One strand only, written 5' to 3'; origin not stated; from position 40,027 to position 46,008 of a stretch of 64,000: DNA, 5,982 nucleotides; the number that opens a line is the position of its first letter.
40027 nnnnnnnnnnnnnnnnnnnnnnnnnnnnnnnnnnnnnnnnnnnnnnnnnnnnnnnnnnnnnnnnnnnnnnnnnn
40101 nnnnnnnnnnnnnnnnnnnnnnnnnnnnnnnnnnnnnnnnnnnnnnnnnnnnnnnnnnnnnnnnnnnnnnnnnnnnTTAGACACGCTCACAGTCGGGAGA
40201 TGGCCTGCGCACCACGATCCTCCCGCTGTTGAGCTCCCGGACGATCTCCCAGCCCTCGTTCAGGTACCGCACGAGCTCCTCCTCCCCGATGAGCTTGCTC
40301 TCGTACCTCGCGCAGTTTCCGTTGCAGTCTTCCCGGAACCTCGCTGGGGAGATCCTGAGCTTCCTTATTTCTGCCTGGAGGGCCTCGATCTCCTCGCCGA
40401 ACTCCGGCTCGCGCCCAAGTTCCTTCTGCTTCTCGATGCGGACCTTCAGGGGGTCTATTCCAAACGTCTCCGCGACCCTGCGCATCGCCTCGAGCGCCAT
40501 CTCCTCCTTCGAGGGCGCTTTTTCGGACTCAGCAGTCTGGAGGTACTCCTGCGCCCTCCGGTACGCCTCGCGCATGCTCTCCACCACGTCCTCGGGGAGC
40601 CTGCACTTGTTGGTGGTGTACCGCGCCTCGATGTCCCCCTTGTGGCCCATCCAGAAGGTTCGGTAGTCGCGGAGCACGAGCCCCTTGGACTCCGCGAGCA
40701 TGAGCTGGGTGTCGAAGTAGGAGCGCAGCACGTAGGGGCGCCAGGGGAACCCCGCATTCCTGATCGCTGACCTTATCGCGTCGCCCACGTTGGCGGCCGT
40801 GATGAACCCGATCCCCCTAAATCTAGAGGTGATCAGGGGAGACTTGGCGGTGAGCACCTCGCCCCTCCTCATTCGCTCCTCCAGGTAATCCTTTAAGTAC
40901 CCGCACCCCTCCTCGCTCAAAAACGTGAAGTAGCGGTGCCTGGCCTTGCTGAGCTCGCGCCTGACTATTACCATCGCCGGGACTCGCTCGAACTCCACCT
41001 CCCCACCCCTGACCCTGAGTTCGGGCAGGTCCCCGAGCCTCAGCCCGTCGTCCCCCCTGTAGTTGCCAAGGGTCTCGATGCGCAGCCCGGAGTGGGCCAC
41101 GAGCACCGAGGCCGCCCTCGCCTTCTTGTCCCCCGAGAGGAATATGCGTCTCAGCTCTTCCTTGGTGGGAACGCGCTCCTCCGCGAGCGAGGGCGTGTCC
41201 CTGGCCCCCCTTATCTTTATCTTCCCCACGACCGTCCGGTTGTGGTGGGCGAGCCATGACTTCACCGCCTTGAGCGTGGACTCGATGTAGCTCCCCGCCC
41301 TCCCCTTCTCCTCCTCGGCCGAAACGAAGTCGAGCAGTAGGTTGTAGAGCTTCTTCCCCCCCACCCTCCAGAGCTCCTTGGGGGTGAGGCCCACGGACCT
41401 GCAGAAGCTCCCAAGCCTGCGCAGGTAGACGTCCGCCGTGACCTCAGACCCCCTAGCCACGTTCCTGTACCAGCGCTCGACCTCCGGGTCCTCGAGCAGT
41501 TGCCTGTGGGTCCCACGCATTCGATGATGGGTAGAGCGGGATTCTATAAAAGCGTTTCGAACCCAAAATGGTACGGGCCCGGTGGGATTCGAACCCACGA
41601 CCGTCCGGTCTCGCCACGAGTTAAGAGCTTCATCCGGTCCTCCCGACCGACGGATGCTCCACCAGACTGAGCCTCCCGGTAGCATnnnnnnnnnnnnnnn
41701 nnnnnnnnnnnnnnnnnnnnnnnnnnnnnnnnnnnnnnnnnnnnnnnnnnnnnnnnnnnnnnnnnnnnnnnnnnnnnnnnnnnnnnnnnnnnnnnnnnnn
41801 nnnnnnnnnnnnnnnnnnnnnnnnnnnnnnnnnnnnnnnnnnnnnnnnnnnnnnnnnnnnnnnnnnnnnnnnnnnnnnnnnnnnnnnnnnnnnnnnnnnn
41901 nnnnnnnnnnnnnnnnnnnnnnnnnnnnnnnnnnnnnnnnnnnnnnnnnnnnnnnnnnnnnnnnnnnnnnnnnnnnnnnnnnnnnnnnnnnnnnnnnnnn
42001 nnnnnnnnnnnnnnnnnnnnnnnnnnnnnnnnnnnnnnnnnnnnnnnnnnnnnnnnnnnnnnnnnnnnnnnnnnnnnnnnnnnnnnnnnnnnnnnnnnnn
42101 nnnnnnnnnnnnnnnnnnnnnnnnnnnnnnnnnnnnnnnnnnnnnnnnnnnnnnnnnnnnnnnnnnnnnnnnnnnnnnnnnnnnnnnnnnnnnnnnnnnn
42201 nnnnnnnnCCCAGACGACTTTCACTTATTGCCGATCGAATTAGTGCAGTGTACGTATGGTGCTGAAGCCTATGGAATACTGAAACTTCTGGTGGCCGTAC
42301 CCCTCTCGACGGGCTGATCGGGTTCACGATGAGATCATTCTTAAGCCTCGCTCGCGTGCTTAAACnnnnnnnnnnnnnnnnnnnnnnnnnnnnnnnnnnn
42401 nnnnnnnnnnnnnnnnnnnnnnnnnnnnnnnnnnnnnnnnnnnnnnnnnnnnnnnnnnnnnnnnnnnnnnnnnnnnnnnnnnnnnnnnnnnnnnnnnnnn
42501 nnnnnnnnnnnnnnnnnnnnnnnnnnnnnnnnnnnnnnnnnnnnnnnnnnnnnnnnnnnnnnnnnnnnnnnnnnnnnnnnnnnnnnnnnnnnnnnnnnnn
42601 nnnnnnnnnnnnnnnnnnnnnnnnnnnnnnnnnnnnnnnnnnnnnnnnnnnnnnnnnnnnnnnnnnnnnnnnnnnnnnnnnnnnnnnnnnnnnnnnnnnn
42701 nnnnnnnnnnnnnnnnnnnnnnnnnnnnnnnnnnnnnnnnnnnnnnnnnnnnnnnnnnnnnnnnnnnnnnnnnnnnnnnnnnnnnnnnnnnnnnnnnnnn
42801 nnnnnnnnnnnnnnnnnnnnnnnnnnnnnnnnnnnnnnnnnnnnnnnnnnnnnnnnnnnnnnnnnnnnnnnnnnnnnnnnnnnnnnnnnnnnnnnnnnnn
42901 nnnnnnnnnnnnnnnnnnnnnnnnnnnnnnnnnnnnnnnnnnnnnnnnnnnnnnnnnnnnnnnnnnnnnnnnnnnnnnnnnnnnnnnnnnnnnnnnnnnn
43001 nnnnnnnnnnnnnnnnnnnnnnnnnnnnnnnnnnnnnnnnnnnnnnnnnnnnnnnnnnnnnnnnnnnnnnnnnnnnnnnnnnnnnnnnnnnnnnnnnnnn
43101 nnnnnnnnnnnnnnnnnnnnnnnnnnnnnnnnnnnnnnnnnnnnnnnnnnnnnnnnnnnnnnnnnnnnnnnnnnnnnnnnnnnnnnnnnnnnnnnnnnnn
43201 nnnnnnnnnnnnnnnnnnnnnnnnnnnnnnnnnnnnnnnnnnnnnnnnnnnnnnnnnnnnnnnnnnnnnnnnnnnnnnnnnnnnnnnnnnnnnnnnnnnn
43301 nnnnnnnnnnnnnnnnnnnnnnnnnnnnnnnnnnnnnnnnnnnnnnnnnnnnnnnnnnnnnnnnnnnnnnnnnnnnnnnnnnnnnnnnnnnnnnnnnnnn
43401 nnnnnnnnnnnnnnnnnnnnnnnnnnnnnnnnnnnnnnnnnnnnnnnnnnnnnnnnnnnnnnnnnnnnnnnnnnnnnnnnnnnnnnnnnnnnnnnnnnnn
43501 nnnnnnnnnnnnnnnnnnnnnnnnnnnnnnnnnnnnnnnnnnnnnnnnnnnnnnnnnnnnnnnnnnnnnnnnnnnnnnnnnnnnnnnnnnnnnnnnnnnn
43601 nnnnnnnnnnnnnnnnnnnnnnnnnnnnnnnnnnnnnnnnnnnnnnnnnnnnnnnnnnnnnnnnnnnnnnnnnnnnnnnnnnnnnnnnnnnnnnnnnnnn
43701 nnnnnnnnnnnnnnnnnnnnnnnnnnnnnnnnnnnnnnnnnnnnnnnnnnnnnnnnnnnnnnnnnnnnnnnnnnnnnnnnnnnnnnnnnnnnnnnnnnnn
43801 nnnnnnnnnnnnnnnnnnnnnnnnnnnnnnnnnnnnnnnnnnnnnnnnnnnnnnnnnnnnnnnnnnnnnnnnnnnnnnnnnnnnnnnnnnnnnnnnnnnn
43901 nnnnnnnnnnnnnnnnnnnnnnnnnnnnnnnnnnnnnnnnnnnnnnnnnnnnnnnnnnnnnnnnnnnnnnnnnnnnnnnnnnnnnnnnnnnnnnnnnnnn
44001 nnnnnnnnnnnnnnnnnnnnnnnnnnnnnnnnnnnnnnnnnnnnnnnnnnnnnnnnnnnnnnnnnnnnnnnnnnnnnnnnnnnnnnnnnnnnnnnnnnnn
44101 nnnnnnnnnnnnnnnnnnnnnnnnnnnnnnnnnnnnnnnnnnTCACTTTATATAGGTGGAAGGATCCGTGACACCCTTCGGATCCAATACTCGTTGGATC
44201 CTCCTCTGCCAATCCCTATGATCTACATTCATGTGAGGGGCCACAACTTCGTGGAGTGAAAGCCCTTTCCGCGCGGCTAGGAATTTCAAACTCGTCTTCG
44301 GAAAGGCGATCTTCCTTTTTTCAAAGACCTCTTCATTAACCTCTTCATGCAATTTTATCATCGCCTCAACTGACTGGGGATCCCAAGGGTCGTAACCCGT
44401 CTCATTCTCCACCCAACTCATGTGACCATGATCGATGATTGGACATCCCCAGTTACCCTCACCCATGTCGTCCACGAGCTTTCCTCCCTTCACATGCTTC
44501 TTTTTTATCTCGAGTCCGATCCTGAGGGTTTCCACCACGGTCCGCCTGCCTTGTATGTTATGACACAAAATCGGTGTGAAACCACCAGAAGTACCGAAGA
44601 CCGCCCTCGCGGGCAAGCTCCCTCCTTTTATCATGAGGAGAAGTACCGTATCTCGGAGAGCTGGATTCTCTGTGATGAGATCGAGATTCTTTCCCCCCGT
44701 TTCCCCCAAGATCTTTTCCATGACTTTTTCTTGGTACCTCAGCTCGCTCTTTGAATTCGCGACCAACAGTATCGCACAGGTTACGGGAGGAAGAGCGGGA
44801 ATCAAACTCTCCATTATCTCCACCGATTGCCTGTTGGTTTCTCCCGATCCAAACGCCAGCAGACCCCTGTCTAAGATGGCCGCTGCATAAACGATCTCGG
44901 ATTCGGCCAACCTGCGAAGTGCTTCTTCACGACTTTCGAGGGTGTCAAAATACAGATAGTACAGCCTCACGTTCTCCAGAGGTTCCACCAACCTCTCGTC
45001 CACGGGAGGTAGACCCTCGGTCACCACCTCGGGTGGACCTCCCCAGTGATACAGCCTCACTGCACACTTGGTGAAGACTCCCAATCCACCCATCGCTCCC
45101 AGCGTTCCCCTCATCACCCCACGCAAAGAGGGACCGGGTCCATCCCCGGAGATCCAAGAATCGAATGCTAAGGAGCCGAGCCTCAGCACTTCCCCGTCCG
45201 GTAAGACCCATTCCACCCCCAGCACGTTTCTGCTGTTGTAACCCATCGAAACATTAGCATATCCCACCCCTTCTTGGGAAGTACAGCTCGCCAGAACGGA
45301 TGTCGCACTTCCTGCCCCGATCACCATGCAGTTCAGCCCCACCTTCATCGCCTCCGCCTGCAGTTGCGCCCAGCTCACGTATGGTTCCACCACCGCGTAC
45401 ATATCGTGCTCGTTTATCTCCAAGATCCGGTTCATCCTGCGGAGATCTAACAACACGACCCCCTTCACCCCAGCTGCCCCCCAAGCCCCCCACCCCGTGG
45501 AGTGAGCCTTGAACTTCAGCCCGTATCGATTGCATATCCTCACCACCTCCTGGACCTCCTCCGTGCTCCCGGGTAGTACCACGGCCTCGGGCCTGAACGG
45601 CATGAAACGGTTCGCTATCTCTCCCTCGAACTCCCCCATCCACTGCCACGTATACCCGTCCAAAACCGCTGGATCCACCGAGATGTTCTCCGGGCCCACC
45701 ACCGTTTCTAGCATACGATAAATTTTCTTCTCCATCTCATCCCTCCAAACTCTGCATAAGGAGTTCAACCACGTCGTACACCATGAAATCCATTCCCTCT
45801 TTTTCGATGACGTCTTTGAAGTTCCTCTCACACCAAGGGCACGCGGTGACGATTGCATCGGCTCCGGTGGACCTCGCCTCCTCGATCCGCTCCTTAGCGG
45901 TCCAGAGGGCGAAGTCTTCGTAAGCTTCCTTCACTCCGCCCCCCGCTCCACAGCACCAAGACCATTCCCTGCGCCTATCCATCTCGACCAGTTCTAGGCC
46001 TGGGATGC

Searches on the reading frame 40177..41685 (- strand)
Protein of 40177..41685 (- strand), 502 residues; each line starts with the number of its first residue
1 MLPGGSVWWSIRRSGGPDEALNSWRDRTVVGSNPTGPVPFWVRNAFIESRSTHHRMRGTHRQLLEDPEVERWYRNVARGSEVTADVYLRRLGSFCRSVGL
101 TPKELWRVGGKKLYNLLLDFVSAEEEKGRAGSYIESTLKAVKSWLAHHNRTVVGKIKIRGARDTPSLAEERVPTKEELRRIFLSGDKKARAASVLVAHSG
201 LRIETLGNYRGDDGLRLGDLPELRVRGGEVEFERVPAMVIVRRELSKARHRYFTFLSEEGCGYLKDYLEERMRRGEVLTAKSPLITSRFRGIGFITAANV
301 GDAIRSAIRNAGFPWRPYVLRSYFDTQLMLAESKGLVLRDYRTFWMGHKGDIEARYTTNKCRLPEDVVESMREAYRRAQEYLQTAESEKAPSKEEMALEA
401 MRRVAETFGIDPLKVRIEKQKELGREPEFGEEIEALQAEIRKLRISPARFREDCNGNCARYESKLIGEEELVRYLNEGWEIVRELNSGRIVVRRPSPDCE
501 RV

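Call 12: search_protein_families(library=pfam, proteins=[window:40177-41685:-], max_evalue=0.01)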
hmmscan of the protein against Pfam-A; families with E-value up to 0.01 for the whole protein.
window:40177-41685:- (502 aa): 0 families

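Call 28: search_protein_families(library=pfam, proteins=[window:40177-41520:-], max_evalue=0.01)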
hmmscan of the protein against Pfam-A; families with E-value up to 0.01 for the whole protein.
window:40177-41520:- (447 aa): 0 families

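Call 30: search_solved_structures(query=window:40177-41520:-, max_evalue=1)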
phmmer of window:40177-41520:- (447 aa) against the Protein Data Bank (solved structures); distinct sequences matched with E-value up to 1: 0.

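Call 31: search_protein_families(library=phrogs, proteins=[window:40177-41520:-], max_evalue=0.01)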
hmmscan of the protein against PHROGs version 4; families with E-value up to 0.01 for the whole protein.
window:40177-41520:- (447 aa): 1 family
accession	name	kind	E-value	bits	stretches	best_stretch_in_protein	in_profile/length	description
phrog_1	-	integration and excision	1.3e-05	25.7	1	15-274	171-407/611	integrase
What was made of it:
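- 40177..41520 (-): Tyrosine integrase (447 aa). phrog_1 integrase E = 1.3e-5 (call 31).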

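Call 33: find_related_loci(query=window:40177-41520:-, collection=viral_contigs, flank=6000)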
Query window:40177-41520:- (447 aa) in viral_contigs; peptide patterns used: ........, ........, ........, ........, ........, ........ (x = any residue, [..] = any of these).
5 stretches matched a pattern, but none encodes a relative of the query by tblastn (E <= 1e-3).

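Call 35: find_homologous_proteins(query=window:40177-41520:-)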
Query window:40177-41520:- (447 aa): 3694 proteins with E <= 0.001 among 8000 candidates; the best 120 are listed.
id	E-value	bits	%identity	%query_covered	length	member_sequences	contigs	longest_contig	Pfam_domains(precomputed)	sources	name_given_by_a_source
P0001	7.6e-295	996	100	100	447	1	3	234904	-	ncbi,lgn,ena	-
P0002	1.0e-161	557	62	98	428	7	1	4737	-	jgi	jgi:integrase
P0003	1.0e-159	550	60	98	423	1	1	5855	-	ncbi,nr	ncbi:site-specific integrase [Candidatus Bathyarchaeota archaeon]|nr:site-specific integrase [Candid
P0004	2.2e-159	549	61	98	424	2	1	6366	-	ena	-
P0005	6.0e-159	548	61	98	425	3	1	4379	-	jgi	-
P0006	1.2e-158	547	61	99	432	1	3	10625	-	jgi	jgi:hypothetical protein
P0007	2.4e-158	546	61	98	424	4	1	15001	-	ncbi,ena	-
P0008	2.5e-158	546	60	98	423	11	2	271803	-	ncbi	ncbi:MAG: site-specific integrase [Candidatus Bathyarchaeia archaeon]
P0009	4.6e-158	545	60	98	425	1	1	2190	-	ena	-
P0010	4.6e-158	545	62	98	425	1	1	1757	-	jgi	-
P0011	1.8e-157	543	61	98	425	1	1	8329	-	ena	-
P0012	1.9e-157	543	59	97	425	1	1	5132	-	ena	-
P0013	1.9e-157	543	60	98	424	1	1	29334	-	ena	-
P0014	2.1e-157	543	59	97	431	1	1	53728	-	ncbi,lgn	-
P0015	2.9e-157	542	59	98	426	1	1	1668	-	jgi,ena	-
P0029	1.7e-156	540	60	97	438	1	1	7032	PF00589.28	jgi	-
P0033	1.2e-155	537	66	85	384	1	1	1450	PF00589.28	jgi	-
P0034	1.5e-155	537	60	97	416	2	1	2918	PF00589.28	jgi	jgi:hypothetical protein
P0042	6.1e-155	535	61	96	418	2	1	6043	PF00589.28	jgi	-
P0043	6.7e-155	534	59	98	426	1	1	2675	PF00589.28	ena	-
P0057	4.0e-154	532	58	98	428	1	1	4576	PF00589.28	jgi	-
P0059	5.4e-154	531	58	98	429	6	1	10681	PF00589.28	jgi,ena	-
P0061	5.9e-154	531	60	98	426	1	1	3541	PF00589.28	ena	-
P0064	1.4e-153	530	59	98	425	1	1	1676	PF00589.28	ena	-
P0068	2.6e-153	529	71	74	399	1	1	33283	-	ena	-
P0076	1.1e-152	527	58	97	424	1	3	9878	PF00589.28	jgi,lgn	-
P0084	2.1e-152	526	58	98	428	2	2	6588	PF00589.28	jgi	jgi:hypothetical protein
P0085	2.8e-152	526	59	98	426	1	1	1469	PF00589.28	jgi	-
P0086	2.9e-152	526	58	98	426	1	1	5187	PF00589.28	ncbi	ncbi:MAG: site-specific integrase [Nitrososphaerota archaeon]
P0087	4.1e-152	525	58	97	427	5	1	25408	PF00589.28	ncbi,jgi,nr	ncbi:MAG: site-specific integrase [Candidatus Bathyarchaeota archaeon]|nr:site-specific integrase [C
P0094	7.5e-152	524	59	97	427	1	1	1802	PF00589.28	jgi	jgi:hypothetical protein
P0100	1.2e-151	524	59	95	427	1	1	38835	PF00589.28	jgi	jgi:hypothetical protein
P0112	1.5e-150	520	68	78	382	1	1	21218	-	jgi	-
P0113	2.1e-150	520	58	98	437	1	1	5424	PF00589.28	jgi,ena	-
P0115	2.5e-150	519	58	98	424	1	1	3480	PF00589.28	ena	-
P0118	2.9e-150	519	58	97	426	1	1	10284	PF00589.28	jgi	jgi:hypothetical protein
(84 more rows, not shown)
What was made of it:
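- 40177..41520 (-): There are 3694 homologues, the best 120 listed 55-71% identical; sources name some of them site-specific integrase and some carry PF00589 (call 35).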

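Call 37: find_encoding_contigs(protein=P0068, flank=8000, max_places=3)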
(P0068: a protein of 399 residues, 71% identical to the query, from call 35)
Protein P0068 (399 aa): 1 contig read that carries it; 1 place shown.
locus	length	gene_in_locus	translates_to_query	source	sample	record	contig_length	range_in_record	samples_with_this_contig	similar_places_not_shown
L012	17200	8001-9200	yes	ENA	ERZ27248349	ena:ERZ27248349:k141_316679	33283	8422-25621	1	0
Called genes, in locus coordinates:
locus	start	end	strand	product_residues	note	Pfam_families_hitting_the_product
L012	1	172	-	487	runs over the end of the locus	PF06253:MTTB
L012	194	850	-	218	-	PF02607:B12-binding_2, PF02310:B12-binding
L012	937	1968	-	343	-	PF05544:Pro_racemase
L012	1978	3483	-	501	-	PF06253:MTTB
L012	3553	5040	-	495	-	PF00701:DHDPS, PF08714:Fae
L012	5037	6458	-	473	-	PF00701:DHDPS, PF08714:Fae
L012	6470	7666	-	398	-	PF00155:Aminotran_1_2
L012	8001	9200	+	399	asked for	-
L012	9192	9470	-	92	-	-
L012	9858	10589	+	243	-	PF02195:ParB_N, PF17762:HTH_ParB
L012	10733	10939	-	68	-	PF19328:DAP_DH_C (weak)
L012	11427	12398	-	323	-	PF00005:ABC_tran, PF13304:AAA_21 (faint), PF08352:oligo_HPY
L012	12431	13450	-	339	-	PF00005:ABC_tran, PF13304:AAA_21 (weak), PF08352:oligo_HPY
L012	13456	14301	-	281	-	PF12911:OppC_N, PF00528:BPD_transp_1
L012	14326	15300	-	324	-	PF19300:BPD_transp_1_N, PF00528:BPD_transp_1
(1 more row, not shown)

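Call 38: find_encoding_contigs(protein=P0112, flank=8000, max_places=3)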
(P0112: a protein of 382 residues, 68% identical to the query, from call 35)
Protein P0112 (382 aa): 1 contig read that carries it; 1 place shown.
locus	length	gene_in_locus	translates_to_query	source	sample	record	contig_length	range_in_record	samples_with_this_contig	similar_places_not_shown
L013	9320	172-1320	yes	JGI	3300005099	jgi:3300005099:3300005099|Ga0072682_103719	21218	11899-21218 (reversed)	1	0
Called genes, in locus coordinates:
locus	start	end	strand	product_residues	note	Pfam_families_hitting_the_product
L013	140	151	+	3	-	-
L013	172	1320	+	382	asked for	-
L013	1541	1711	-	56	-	-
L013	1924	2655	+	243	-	PF02195:ParB_N, PF17762:HTH_ParB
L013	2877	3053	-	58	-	-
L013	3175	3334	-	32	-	-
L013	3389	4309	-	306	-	PF13353:Fer4_12, PF04055:Radical_SAM, PF00037:Fer4 (weak), PF12838:Fer4_7, PF13187:Fer4_9, PF13237:Fer4_10, PF14697:Fer4_21 (weak), PF00037:Fer4 (weak), +6 more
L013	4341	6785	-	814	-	PF02901:PFL-like, PF01228:Gly_radical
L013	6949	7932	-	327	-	PF02423:OCD_Mu_crystall, PF01488:Shikimate_DH (weak)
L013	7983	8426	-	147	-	PF01989:AcnX_swivel_put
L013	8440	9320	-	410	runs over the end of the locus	PF04412:AcnX, PF28403:AcnX_2nd, PF28406:AcnX_3rd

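Call 56: find_encoding_contigs(protein=P0127, flank=5000, max_places=5)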
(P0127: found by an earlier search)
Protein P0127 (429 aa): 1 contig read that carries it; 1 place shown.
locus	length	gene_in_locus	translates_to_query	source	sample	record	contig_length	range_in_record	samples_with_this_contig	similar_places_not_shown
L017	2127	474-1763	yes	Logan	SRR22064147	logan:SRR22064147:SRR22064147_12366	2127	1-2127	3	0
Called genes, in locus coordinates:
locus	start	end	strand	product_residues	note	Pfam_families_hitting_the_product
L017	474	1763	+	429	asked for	-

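Call 84: search_dna_similar(query=window:40177-41520:-, collection=plasmids, mode=protein, max_rows=12)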
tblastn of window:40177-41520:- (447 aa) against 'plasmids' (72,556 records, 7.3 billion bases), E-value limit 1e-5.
No match.

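Call 85: search_dna_similar(query=window:40177-41520:-, collection=phages, mode=protein, max_rows=12)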
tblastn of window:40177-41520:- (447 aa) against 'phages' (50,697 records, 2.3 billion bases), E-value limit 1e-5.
No match.
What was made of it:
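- Tried and rejected: The integrase protein against the same collections gave nothing (calls 84, 85).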

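Call 106: find_encoding_contigs(protein=P0008, flank=5000, max_places=2)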
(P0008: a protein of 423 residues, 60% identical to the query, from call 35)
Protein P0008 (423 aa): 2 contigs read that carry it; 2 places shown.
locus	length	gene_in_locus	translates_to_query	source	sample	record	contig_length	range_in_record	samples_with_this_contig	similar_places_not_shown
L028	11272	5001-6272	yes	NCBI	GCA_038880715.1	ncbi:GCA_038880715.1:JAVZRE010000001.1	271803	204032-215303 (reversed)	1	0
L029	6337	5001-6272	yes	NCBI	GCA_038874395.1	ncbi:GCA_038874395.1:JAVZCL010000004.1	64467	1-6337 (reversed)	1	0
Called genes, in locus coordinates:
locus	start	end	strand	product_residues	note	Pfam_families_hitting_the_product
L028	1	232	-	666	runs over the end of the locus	PF01926:MMR_HSR1, PF02421:FeoB_N, PF00009:GTP_EFTU (weak), PF17910:FeoB_Cyto, PF07670:Gate, PF07664:FeoB_C, PF07670:Gate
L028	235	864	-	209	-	PF04023:FeoA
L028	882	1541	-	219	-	PF01325:Fe_dep_repress, PF02742:Fe_dep_repr_C, PF04023:FeoA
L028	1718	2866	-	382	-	PF01118:Semialdhyde_dh, PF02774:Semialdhyde_dhC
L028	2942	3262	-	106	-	-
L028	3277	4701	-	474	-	PF03796:DnaB_C, PF05625:PAXNEB (faint), PF06745:ATPase, PF08423:Rad51 (faint), PF13481:AAA_25, PF23442:DUF7125 (weak), PF13401:AAA_22 (weak), PF20440:GvpD_bR2 (weak)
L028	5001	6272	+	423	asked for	-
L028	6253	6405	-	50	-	-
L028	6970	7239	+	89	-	PF18753:Nmad2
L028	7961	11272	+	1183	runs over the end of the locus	PF13091:PLDc_2, PF00270:DEAD, PF04851:ResIII, PF22527:DEXQc_Suv3 (faint), PF00271:Helicase_C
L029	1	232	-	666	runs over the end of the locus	PF01926:MMR_HSR1, PF02421:FeoB_N, PF00009:GTP_EFTU (weak), PF17910:FeoB_Cyto, PF07670:Gate, PF07664:FeoB_C, PF07670:Gate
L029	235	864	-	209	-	PF04023:FeoA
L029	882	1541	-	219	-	PF01325:Fe_dep_repress, PF02742:Fe_dep_repr_C, PF04023:FeoA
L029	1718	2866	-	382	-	PF01118:Semialdhyde_dh, PF02774:Semialdhyde_dhC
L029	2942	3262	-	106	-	-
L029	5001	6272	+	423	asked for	-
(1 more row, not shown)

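Call 107: find_encoding_contigs(protein=P0014, flank=5000, max_places=2)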
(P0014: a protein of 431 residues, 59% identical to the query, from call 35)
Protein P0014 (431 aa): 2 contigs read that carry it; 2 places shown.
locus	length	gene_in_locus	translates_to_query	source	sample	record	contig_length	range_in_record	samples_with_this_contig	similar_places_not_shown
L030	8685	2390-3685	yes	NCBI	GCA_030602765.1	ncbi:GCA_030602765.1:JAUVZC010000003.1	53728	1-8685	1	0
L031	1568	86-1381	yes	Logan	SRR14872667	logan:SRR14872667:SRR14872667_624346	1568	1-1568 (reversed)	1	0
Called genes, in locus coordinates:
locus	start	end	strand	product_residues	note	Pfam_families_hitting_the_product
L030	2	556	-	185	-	?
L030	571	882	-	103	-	PF04472:SepF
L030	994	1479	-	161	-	PF01472:PUA, PF26292:PUA_elF2D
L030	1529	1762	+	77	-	PF01423:LSM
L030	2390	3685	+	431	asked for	-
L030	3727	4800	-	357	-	PF01047:MarR (weak), PF12802:MarR_2 (weak), PF13412:HTH_24 (weak), PF01022:HTH_5 (weak), PF13601:HTH_34 (faint)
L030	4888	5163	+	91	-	-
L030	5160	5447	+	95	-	-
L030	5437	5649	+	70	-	-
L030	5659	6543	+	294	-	-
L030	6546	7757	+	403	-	PF09999:DUF2240 (weak)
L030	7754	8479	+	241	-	-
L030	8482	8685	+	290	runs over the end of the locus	PF01807:Zn_ribbon_DnaG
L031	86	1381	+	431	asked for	-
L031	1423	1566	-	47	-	?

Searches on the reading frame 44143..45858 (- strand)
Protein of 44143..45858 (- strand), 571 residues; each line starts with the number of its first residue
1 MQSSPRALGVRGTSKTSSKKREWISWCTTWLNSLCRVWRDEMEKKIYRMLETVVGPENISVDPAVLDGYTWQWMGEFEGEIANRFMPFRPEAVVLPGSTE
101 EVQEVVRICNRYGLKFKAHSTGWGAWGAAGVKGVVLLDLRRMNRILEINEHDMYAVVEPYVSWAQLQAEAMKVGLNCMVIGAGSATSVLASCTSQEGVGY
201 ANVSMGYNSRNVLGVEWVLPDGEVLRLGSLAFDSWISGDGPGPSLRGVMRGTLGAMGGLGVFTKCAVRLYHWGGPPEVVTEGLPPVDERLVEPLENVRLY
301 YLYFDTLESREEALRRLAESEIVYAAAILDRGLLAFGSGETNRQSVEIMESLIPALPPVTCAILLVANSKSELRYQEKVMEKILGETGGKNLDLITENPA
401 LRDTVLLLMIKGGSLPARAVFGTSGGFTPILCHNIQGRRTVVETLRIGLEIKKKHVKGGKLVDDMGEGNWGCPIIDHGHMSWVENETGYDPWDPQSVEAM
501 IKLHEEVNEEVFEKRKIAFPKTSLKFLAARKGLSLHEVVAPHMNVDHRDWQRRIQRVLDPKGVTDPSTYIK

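Call 27: search_protein_families(library=pfam, proteins=[window:44143-45858:-], max_evalue=0.001)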
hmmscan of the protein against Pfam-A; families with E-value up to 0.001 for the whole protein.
window:44143-45858:- (571 aa): 1 family
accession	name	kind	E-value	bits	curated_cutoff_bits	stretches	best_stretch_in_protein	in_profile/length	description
PF01565.28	FAD_binding_4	-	9.6e-27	93.8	26.4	1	90-228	1-139/139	FAD binding domain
